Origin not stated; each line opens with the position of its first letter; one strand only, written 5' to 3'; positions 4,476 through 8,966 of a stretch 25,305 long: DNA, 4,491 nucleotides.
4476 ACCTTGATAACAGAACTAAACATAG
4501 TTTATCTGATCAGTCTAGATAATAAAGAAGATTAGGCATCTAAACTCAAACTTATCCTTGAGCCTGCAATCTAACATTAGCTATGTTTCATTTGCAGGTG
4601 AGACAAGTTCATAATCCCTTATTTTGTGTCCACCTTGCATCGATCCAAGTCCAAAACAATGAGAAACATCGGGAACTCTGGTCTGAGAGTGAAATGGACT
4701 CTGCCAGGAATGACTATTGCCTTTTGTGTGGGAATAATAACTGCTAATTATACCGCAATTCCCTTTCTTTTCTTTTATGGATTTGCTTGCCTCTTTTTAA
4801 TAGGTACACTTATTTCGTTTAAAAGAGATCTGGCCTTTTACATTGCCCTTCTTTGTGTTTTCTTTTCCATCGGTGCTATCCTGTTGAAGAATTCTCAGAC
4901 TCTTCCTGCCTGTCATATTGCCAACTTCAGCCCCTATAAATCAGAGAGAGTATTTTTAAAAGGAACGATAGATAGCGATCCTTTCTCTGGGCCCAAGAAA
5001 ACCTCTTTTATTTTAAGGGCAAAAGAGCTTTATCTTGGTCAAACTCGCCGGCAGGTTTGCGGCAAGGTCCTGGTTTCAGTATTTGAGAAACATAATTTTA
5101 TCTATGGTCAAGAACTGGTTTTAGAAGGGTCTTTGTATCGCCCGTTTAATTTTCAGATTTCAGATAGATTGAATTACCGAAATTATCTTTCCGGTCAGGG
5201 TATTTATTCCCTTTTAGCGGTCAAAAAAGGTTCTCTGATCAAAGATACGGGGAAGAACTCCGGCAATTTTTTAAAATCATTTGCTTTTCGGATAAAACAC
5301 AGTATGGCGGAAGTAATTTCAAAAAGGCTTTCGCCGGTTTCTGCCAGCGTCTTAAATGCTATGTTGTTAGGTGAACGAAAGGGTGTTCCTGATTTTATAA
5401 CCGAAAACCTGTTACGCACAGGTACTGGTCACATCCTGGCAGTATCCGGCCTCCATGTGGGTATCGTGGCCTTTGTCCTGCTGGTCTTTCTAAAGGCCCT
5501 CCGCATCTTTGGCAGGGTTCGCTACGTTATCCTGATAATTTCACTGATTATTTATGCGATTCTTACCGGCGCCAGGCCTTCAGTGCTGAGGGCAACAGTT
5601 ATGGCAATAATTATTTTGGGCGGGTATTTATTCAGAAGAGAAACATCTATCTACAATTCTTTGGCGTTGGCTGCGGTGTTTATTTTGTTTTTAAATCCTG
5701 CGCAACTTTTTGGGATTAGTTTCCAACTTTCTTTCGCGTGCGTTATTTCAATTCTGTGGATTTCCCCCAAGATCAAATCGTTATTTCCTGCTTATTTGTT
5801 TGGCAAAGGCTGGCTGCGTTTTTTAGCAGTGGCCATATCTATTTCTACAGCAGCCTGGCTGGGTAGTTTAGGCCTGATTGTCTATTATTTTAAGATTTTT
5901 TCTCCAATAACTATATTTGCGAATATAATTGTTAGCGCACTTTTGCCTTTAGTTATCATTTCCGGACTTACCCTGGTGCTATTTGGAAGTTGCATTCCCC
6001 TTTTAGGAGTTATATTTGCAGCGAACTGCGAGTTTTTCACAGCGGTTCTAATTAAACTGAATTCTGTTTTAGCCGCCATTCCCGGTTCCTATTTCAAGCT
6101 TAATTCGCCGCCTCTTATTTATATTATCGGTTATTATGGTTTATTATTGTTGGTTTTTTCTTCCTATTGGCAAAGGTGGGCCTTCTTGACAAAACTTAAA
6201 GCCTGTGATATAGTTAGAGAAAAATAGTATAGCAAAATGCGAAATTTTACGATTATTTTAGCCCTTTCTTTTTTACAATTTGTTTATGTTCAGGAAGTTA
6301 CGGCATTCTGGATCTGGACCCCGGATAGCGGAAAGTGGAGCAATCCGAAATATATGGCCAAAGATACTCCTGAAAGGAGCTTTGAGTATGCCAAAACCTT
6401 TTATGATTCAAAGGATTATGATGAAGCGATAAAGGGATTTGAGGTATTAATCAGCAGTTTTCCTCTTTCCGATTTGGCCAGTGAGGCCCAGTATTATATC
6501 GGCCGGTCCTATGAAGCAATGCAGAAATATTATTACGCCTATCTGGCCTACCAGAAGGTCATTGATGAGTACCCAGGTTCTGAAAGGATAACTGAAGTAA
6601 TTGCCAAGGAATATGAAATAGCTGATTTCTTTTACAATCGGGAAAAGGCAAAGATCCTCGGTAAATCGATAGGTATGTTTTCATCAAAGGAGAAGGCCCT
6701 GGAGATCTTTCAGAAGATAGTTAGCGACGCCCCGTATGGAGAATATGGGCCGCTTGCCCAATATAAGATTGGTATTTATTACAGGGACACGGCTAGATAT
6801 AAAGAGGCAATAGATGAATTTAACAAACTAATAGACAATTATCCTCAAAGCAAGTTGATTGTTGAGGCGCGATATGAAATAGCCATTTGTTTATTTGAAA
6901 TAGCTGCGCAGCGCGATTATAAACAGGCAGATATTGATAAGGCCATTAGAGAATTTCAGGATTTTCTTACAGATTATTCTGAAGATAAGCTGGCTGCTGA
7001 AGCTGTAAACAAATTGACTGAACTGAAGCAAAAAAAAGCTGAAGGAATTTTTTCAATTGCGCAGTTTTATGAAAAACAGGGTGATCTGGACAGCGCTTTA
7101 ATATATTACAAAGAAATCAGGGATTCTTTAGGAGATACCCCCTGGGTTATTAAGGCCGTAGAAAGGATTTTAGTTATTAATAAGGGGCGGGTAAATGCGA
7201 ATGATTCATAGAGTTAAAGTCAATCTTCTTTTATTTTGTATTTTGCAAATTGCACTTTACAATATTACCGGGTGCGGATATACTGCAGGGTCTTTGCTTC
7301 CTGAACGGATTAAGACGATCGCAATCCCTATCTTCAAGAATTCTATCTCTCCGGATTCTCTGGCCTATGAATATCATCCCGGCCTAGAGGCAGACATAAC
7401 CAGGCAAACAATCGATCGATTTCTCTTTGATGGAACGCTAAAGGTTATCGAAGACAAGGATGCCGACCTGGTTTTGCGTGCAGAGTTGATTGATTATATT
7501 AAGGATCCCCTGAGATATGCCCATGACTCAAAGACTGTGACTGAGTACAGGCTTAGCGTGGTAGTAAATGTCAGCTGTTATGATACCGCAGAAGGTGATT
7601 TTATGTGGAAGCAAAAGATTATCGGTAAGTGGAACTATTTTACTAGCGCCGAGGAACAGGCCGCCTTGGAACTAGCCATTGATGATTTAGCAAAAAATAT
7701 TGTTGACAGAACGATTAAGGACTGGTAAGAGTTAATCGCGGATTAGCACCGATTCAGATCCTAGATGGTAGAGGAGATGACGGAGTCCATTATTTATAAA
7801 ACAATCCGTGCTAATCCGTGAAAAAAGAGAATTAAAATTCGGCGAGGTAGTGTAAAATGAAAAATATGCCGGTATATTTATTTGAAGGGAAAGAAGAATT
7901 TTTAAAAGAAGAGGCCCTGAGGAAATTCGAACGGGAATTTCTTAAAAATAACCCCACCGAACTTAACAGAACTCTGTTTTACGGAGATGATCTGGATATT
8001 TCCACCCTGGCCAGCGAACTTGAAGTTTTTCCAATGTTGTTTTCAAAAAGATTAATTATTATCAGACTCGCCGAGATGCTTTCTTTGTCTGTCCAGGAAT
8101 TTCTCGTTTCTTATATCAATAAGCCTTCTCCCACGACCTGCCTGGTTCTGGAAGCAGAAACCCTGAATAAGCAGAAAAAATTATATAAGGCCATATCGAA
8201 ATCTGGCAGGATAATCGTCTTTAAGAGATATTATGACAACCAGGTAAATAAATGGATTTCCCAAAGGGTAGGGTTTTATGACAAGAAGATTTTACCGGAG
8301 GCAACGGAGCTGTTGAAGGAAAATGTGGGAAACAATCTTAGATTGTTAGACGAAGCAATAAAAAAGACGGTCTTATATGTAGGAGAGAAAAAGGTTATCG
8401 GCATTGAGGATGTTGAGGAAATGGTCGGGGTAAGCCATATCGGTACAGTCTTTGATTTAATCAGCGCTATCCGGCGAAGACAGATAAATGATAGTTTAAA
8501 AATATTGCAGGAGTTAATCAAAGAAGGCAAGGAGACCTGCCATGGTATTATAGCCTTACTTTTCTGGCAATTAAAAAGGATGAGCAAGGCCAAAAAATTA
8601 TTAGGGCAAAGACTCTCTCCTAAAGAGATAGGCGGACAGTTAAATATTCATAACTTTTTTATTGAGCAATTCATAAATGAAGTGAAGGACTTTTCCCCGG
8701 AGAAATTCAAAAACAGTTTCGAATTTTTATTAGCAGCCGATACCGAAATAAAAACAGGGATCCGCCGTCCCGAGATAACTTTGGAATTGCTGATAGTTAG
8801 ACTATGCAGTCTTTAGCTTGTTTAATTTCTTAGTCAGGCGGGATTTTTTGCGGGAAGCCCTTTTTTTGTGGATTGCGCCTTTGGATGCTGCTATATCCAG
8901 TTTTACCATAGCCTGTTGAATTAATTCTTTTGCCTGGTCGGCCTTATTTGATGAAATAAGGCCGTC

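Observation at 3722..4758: A 959-bp cassette is integrated at the comEA/comEC junction and regenerates the comEC start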

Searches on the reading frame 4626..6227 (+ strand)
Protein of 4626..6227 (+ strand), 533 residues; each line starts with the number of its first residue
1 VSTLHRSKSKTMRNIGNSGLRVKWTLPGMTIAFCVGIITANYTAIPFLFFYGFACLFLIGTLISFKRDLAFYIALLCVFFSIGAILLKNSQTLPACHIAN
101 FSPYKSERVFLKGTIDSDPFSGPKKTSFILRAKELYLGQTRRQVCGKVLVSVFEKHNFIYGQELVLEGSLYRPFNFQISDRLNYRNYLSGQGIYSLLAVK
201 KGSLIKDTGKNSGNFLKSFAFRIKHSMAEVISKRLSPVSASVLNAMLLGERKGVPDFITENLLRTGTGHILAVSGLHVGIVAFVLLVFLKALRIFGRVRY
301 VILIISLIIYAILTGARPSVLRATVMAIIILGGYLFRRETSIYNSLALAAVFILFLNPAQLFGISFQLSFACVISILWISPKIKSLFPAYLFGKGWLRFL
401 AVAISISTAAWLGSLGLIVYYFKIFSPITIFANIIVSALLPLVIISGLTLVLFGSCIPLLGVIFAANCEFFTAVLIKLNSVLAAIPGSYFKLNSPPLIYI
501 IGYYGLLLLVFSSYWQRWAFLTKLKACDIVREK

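Call 4: search_protein_families(library=pfam, proteins=[window:4626-6227:+], max_evalue=0.01)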
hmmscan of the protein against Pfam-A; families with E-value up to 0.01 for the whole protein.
window:4626-6227:+ (533 aa): 2 families
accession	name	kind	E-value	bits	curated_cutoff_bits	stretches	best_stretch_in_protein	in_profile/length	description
PF03772.21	Competence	-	1.3e-55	189.1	23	1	246-512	1-265/270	Competence protein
PF13567.11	DUF4131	-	2.2e-23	83.2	31.6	1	45-204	3-164/165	Domain of unknown function (DUF4131)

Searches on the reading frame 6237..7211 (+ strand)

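Call 4: search_protein_families(library=pfam, proteins=[window:6237-7211:+], max_evalue=0.01)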
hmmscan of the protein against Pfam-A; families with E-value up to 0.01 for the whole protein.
window:6237-7211:+ (324 aa): 13 families
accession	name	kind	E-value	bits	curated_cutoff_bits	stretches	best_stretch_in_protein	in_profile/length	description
PF13174.12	TPR_6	-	3.2e-24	84.3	26.3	2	174-205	2-33/33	Tetratricopeptide repeat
PF13525.12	YfiO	-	1.6e-15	57.9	25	2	152-315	22-188/203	Outer membrane lipoprotein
PF07719.23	TPR_2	-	3.8e-14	52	27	1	173-204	2-33/34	Tetratricopeptide repeat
PF13428.12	TPR_14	-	5e-13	48.8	23.5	0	174-210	3-39/44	Tetratricopeptide repeat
PF13432.12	TPR_16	-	2e-10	41.3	32.7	0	172-205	28-64/65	Tetratricopeptide repeat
PF24575.1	TPR_Slam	-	4.9e-07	30.6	35.2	1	172-221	47-93/104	Surface lipoprotein assembly modifier, N-terminal TPR repeats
PF13512.12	TPR_18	-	6.4e-07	30.1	21.9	0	182-212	112-142/145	Tetratricopeptide repeat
PF13424.12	TPR_12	-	8.1e-07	29.6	30.1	0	153-203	21-76/77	Tetratricopeptide repeat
PF12895.13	ANAPC3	-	1.7e-06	28.7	27.2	0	36-107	13-81/82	Anaphase-promoting complex, cyclosome, subunit 3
PF00515.34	TPR_1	-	1e-05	25.6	27.8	0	83-113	2-32/34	Tetratricopeptide repeat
PF14559.12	TPR_19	-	5.2e-05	23.9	25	0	45-76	25-56/68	Tetratricopeptide repeat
PF10602.15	RPN7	-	0.0011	19.2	29.6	0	262-305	30-73/174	26S proteasome subunit RPN7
PF13181.12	TPR_8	-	0.0048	17.4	25.7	0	271-293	4-26/34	Tetratricopeptide repeat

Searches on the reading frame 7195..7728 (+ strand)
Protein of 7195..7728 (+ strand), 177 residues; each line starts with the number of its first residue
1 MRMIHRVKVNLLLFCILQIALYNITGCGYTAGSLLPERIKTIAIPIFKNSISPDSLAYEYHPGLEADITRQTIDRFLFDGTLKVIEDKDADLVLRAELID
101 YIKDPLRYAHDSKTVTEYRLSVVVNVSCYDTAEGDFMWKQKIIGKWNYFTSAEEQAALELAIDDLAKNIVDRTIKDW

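Call 4: search_protein_families(library=pfam, proteins=[window:7195-7728:+], max_evalue=0.01)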
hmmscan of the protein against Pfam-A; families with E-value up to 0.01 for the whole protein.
window:7195-7728:+ (177 aa): 1 family
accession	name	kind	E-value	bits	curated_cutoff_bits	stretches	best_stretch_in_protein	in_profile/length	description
PF04390.17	LptE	-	3.1e-12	47.6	23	1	39-173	1-118/118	Lipopolysaccharide-assembly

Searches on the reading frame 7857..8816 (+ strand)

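Call 4: search_protein_families(library=pfam, proteins=[window:7857-8816:+], max_evalue=0.01)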
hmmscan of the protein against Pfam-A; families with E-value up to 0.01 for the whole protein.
window:7857-8816:+ (319 aa): 5 families
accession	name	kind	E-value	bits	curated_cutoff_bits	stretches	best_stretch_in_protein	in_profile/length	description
PF21694.2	DNA_pol3_delta_C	-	6.3e-24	84.7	27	1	197-316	3-121/121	DNA polymerase III delta subunit, C-terminal domain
PF06144.19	DNA_pol3_delta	-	5.4e-11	43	21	1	7-120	1-121/124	DNA polymerase III, delta subunit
PF12169.13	DNA_pol3_gamma3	-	3.4e-07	30.6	24.4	1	184-318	4-129/143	DNA polymerase III subunits gamma and tau domain III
PF08673.15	RsbU_N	-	0.002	18.7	25.5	0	246-292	27-66/75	Phosphoserine phosphatase RsbU, N-terminal domain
PF13177.12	DNA_pol3_delta2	-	0.0044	17.4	27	0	47-104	85-142/161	DNA polymerase III, delta subunit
